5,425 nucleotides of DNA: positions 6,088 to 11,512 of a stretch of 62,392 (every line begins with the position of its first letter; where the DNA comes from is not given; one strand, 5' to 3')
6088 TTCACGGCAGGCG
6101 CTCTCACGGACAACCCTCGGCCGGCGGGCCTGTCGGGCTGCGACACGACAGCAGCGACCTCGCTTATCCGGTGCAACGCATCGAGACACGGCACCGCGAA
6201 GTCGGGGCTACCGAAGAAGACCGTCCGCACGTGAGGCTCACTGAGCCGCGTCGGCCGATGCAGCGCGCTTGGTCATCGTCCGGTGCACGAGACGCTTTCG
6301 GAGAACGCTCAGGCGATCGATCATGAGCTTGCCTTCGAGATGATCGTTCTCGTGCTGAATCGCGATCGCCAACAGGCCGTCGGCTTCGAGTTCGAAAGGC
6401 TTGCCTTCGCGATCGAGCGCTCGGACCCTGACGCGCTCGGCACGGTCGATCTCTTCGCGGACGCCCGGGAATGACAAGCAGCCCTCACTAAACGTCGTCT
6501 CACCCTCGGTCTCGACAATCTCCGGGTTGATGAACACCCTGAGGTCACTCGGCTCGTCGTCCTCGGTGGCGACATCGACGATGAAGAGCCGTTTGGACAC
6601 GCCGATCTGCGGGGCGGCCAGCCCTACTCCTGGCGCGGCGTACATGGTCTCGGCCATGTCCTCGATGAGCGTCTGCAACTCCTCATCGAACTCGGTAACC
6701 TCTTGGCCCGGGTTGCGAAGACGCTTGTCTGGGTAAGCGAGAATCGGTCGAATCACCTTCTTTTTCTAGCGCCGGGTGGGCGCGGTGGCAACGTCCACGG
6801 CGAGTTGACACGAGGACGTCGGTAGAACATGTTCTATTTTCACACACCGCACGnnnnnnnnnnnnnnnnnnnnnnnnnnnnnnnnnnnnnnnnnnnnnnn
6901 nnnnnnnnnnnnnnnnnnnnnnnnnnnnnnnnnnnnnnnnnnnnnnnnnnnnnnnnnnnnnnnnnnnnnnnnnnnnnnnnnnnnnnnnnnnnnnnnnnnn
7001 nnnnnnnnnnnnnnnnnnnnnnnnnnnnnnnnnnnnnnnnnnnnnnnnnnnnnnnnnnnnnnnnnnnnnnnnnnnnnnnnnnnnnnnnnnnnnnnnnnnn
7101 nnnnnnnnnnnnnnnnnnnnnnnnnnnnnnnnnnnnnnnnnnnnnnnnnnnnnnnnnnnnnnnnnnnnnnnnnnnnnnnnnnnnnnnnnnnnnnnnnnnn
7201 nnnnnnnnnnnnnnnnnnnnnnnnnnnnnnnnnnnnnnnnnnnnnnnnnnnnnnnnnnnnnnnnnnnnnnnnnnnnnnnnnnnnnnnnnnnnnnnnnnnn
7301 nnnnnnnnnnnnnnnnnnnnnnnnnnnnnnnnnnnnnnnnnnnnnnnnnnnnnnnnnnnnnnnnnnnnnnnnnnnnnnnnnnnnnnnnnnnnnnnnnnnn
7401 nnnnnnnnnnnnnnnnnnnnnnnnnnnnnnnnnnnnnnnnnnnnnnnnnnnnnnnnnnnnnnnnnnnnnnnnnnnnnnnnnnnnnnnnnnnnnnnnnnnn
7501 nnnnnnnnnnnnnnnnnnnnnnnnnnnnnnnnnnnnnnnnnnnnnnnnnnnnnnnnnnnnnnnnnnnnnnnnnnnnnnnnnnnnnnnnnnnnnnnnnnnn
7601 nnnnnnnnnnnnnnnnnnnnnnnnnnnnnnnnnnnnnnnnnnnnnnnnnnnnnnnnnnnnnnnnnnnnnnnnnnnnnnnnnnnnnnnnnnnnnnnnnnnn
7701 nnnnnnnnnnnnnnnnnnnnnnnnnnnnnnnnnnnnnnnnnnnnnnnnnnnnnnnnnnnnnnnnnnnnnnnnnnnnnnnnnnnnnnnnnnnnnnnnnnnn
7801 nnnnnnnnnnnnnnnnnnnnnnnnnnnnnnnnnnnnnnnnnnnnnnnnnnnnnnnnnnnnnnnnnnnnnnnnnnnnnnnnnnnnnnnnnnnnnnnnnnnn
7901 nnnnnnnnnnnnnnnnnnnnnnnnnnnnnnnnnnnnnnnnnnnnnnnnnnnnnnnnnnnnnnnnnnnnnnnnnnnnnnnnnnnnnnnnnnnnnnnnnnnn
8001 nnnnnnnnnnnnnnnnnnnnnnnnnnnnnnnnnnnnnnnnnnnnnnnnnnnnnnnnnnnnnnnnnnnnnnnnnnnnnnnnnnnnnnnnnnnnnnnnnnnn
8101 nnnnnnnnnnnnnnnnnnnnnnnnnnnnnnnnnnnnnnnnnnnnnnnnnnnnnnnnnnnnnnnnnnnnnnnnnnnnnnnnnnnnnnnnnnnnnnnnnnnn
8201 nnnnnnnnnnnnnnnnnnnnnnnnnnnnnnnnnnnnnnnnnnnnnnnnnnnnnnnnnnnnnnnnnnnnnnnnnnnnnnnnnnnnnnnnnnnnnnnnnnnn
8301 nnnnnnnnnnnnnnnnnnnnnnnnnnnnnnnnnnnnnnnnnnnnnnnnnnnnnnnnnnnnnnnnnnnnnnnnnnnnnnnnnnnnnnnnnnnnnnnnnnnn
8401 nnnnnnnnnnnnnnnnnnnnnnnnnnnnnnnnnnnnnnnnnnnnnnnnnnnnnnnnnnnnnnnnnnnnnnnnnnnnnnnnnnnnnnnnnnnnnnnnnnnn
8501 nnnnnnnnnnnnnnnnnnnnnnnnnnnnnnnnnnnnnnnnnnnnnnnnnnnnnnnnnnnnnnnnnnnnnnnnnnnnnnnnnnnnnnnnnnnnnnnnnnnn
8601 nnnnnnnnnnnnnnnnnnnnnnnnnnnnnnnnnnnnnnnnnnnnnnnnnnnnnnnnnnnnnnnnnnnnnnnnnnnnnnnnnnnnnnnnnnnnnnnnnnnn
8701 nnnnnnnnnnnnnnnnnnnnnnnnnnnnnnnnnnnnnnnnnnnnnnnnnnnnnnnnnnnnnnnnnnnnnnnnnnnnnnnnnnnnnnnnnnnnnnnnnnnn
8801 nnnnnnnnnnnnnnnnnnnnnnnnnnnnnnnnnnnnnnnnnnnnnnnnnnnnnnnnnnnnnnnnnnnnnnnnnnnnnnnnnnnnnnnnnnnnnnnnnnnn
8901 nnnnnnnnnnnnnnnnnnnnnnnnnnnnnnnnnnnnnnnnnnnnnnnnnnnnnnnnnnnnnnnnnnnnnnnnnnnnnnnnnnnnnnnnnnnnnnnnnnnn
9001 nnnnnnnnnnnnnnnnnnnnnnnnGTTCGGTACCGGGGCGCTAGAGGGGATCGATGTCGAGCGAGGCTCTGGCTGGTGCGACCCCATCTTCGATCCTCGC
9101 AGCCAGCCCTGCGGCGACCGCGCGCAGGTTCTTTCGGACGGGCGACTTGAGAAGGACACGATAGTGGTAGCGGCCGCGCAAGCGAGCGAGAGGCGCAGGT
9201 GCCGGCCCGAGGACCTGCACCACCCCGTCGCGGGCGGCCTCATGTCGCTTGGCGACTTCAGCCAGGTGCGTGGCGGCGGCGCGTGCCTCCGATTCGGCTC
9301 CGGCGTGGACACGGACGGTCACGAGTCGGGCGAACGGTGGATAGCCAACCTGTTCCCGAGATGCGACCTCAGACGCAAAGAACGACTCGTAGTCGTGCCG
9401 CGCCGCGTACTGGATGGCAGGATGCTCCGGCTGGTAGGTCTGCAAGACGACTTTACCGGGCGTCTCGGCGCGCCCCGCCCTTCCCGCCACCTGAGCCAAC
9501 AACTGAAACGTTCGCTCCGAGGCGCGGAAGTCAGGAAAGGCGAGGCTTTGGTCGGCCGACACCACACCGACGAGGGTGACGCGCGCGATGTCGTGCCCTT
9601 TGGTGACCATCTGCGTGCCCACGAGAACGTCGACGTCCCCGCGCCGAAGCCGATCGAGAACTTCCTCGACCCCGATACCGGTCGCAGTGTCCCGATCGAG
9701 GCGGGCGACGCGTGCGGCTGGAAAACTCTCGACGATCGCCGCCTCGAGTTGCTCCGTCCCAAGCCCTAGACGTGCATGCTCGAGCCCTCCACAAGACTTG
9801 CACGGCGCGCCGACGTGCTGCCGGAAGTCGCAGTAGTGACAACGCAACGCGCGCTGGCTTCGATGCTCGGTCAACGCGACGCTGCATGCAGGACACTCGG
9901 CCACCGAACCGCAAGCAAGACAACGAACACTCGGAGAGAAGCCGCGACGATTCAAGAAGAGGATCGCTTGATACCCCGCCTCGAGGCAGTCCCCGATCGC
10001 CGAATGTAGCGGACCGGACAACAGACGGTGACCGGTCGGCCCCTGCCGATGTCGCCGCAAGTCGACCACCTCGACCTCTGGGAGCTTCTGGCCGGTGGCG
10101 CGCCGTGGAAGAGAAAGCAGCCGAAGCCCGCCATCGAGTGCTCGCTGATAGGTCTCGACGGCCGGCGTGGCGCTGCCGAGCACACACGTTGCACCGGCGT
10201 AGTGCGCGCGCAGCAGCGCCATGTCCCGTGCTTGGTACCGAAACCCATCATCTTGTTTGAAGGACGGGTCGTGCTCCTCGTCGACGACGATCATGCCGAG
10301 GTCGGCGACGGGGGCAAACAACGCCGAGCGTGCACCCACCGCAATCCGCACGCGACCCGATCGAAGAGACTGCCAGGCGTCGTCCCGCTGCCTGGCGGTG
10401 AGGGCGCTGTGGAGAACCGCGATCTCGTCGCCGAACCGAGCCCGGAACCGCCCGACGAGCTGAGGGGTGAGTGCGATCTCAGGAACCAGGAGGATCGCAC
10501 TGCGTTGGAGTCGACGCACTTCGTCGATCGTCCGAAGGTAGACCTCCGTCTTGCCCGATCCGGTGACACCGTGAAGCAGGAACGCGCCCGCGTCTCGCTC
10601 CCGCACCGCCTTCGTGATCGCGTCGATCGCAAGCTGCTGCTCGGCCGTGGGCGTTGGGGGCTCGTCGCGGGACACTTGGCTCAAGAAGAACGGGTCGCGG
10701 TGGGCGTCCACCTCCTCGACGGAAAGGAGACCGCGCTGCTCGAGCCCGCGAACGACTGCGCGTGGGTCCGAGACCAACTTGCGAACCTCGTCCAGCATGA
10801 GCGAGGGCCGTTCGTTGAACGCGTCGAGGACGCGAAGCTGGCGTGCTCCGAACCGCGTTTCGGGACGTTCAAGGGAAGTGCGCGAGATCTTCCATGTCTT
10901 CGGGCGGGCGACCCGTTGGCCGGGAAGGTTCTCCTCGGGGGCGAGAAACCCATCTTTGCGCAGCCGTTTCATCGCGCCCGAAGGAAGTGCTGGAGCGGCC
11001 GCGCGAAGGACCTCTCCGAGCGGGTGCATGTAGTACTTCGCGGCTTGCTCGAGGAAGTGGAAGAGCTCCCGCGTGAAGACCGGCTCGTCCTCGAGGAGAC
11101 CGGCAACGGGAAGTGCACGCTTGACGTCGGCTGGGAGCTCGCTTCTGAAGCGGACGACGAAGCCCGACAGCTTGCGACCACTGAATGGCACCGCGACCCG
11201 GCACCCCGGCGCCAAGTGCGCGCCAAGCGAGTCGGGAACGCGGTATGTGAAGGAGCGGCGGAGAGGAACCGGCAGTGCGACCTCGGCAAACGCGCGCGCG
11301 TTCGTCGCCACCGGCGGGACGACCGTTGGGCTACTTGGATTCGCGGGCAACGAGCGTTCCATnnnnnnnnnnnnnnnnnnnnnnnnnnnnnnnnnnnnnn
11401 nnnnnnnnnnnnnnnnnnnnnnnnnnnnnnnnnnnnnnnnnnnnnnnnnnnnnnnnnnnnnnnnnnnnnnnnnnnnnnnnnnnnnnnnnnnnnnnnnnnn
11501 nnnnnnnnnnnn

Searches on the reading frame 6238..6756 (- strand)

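Call 6: search_protein_families(library=pfam, proteins=[window:6238-6756:-])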
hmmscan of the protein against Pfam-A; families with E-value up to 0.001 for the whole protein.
window:6238-6756:- (172 aa): 1 family
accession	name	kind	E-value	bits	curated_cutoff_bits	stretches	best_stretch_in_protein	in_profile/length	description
PF01327.26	Pep_deformylase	-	3.3e-56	189.7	22.8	1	2-153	1-154/156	Polypeptide deformylase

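Call 7: search_protein_families(library=ncbifam, proteins=[window:6238-6756:-])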
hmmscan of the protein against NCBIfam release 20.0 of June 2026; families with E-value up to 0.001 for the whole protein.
window:6238-6756:- (172 aa): 6 families
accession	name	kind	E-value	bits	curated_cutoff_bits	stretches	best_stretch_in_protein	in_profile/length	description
NF001159.1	PRK00150.1-3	subfamily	5.7e-52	175.6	125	1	2-163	2-164/167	peptide deformylase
TIGR00079.1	pept_deformyl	equivalog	1.1e-51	174.6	103.95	1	5-157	4-155/161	peptide deformylase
NF009484.0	PRK12846.1-5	equivalog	7.3e-44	149.4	190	1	2-159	3-158/165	peptide deformylase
NF009483.0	PRK12846.1-4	equivalog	5.6e-40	137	267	1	1-164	2-171/193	peptide deformylase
NF011189.0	PRK14595.1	equivalog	2.2e-22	79.5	232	1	11-150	12-147/162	peptide deformylase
NF006670.0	PRK09218.1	equivalog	3e-20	72.6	162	1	10-144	9-135/136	peptide deformylase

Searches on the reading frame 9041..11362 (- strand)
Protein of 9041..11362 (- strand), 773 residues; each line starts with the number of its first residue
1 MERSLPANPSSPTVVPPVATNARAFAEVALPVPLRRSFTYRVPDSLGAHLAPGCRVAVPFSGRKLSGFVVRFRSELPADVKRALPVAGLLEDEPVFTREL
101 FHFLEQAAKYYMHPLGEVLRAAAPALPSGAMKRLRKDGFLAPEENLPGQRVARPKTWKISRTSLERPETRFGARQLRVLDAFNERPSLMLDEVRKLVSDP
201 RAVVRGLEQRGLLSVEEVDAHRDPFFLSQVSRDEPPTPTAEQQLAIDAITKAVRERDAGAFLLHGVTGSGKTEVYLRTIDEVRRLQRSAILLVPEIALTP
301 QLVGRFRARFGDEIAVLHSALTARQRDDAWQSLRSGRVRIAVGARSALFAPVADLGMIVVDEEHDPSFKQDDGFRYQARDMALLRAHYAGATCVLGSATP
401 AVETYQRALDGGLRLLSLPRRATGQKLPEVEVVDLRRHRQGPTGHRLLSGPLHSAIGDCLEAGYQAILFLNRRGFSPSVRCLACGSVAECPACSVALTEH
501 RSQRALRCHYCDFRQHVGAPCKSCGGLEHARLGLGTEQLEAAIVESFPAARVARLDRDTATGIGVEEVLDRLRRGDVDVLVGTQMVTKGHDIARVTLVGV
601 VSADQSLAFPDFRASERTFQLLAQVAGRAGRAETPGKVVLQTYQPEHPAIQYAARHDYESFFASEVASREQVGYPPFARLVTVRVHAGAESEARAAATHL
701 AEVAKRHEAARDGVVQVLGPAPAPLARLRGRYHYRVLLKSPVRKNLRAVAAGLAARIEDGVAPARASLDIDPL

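Call 6: search_protein_families(library=pfam, proteins=[window:9041-11362:-])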
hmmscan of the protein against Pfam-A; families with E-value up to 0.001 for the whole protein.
window:9041-11362:- (773 aa): 6 families
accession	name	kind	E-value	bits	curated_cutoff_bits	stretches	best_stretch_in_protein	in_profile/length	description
PF17764.6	PriA_3primeBD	-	4.2e-27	94.3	22.7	1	27-124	1-96/96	3'DNA-binding domain (3'BD)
PF18074.6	PriA_C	-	3.9e-19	69.7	26.9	1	676-772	1-95/95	Primosomal protein N C-terminal domain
PF00270.35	DEAD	-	1.2e-16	61.3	26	1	241-406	3-165/167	DEAD/DEAH box helicase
PF04851.21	ResIII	-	8.4e-13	49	22.5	1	238-400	4-162/164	Type III restriction enzyme, res subunit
PF18319.7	Zn_ribbon_PriA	-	2.2e-10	40.7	26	1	490-515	1-26/27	PriA DNA helicase Cys-rich region (CRR) domain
PF00271.37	Helicase_C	-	1.7e-09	38.3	23.5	1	564-632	53-109/110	Helicase conserved C-terminal domain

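Call 7: search_protein_families(library=ncbifam, proteins=[window:9041-11362:-])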
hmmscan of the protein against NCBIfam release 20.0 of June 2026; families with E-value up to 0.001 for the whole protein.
window:9041-11362:- (773 aa): 27 families (the best 25 are shown)
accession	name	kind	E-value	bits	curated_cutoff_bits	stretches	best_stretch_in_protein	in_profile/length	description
NF004066.1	PRK05580.1-3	equivalog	1.7e-220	734.3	813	2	164-772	180-785/788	primosomal protein N'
NF004067.0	PRK05580.1-4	equivalog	4.5e-208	693.1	763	1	24-773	4-734/737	primosomal protein N'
NF004070.0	PRK05580.2-2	equivalog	7e-196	652.6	921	1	21-772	9-725/729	primosomal protein N'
NF004065.0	PRK05580.1-1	equivalog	1.5e-185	618.5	858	1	25-772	3-728/731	primosomal protein N'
TIGR00595.1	priA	equivalog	2e-180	600.7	230.35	1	262-772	1-508/509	replication restart helicase PriA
NF004068.0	PRK05580.1-5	equivalog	1.1e-169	566.2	1249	2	190-749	213-767/795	primosomal protein N'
NF004071.0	PRK05580.2-3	equivalog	4.3e-162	540.7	1105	1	24-772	16-731/735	primosomal protein N'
NF004069.0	PRK05580.2-1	equivalog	1.3e-123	413.6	767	1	258-772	126-608/612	primosomal protein N'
NF004072.0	PRK05580.2-4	equivalog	4.5e-123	411.8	1030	1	240-747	124-620/648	primosomal protein N'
NF011453.0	PRK14873.1-3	equivalog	4e-47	160.7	812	2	281-736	194-617/653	primosome assembly protein PriA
NF011452.0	PRK14873.1-2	equivalog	3.4e-45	154.4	980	2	311-731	253-650/708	primosomal protein N'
NF011455.0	PRK14873.1-5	equivalog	1.5e-36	125.9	969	2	286-690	189-588/675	primosomal protein N'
NF011454.0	PRK14873.1-4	equivalog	1.2e-33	116.4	951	2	281-739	167-612/651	primosomal protein N'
TIGR00580.2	mfd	equivalog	1.3e-16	60.2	800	1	228-370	424-571/907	transcription-repair coupling factor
NF003673.1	PRK05298.1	equivalog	2.3e-16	59.3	743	2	563-640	480-549/653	excinuclease ABC subunit UvrB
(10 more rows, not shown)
